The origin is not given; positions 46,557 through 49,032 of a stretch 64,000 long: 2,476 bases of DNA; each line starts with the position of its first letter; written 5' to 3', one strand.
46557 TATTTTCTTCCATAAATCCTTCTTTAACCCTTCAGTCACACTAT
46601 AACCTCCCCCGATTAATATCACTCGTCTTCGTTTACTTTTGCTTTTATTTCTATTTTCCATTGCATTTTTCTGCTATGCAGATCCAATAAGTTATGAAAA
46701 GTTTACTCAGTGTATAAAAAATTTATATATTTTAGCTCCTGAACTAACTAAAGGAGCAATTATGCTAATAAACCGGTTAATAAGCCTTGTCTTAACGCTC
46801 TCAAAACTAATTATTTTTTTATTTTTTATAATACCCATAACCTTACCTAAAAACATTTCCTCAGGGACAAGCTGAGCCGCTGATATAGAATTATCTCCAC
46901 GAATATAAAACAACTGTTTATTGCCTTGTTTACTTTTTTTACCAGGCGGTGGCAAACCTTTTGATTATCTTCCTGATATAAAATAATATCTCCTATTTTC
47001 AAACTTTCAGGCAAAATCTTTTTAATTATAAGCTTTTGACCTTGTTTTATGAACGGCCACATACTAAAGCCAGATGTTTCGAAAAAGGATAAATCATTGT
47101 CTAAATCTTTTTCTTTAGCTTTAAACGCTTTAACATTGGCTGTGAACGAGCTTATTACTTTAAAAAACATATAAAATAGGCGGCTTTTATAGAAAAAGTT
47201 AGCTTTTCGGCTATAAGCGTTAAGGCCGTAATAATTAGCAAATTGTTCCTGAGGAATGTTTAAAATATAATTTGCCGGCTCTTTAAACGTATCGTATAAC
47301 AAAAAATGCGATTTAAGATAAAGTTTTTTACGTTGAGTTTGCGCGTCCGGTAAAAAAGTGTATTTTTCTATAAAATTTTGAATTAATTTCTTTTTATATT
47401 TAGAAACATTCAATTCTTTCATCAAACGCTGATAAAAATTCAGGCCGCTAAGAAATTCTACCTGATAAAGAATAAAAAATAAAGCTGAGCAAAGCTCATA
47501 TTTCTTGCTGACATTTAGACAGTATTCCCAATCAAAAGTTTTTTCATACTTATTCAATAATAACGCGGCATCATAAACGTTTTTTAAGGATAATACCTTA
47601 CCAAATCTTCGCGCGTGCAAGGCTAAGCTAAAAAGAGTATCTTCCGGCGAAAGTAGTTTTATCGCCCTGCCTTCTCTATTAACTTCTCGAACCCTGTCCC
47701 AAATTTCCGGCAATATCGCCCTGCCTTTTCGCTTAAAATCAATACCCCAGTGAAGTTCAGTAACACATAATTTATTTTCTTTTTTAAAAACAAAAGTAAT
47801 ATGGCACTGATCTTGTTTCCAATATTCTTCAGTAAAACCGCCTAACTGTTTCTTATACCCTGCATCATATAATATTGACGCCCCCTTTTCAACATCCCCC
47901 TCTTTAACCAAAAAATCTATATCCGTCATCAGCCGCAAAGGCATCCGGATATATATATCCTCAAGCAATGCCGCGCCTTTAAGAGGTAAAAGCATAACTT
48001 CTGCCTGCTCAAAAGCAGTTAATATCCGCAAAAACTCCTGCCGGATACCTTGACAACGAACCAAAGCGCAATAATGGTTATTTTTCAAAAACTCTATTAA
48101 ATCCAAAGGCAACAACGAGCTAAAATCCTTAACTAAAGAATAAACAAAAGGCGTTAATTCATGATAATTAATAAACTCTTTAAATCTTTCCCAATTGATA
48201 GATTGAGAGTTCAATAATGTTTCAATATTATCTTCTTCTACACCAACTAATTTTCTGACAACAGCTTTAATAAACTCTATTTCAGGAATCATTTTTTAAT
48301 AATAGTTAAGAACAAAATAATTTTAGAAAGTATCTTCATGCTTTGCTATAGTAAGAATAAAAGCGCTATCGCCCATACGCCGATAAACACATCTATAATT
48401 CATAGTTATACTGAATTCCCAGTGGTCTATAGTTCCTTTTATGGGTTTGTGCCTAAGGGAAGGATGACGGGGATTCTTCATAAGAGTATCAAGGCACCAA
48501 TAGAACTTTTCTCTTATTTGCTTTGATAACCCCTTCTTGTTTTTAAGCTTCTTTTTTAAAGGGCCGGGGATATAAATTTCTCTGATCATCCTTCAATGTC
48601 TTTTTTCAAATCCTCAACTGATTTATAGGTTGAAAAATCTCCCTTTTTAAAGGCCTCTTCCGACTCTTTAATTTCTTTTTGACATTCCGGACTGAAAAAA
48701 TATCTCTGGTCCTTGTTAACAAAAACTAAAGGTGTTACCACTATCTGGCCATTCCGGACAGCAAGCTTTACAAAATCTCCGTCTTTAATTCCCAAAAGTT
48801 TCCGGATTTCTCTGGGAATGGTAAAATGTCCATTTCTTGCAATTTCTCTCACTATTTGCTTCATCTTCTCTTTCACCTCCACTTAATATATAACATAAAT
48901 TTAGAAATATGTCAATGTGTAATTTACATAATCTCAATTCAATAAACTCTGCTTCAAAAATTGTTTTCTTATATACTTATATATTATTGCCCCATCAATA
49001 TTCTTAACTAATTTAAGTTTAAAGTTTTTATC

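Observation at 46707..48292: PF14907-type nucleotidyltransferase fused to a signal-peptidase-like domain, interrupted at an A7 homopolymer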

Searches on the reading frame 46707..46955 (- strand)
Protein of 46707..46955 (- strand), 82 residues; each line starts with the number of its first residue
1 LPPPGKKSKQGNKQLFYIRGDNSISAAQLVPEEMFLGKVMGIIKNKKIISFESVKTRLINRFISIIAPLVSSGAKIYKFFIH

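Call 54: find_encoding_contigs(protein=window:46707-46955:-, flank=4000, max_places=6)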
Protein window:46707-46955:- (82 aa): no gene with exactly this product is on record in the collection.

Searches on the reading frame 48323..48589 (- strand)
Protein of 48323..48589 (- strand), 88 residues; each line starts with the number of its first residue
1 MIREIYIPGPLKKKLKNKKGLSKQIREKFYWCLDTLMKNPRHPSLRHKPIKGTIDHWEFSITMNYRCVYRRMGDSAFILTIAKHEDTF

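Call 10: search_protein_families(library=pfam, proteins=[window:48323-48589:-], max_evalue=0.01)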
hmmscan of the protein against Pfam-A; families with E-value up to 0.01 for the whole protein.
window:48323-48589:- (88 aa): 0 families

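Call 44: search_protein_families(library=pfam, proteins=[window:48323-48589:-], max_evalue=0.1)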
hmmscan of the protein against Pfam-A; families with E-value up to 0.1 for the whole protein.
window:48323-48589:- (88 aa): 1 family
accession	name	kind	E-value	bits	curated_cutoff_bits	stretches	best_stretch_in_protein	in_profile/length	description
PF24732.2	ParE_like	-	0.014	15.8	24.4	1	32-86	10-64/67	ParE-like toxin domain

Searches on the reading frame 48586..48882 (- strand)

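Call 10: search_protein_families(library=pfam, proteins=[window:48586-48882:-], max_evalue=0.01)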
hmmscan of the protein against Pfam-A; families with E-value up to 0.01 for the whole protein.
window:48586-48882:- (98 aa): 2 families
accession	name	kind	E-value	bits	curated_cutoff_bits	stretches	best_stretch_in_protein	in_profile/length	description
PF04014.23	MazE_antitoxin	-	5.7e-07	29.8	24.7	1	21-52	11-43/48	Antidote-toxin recognition MazE, bacterial antitoxin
PF10884.14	DUF2683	-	0.0032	18.1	27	1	69-94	42-66/66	Protein of unknown function (DUF2683)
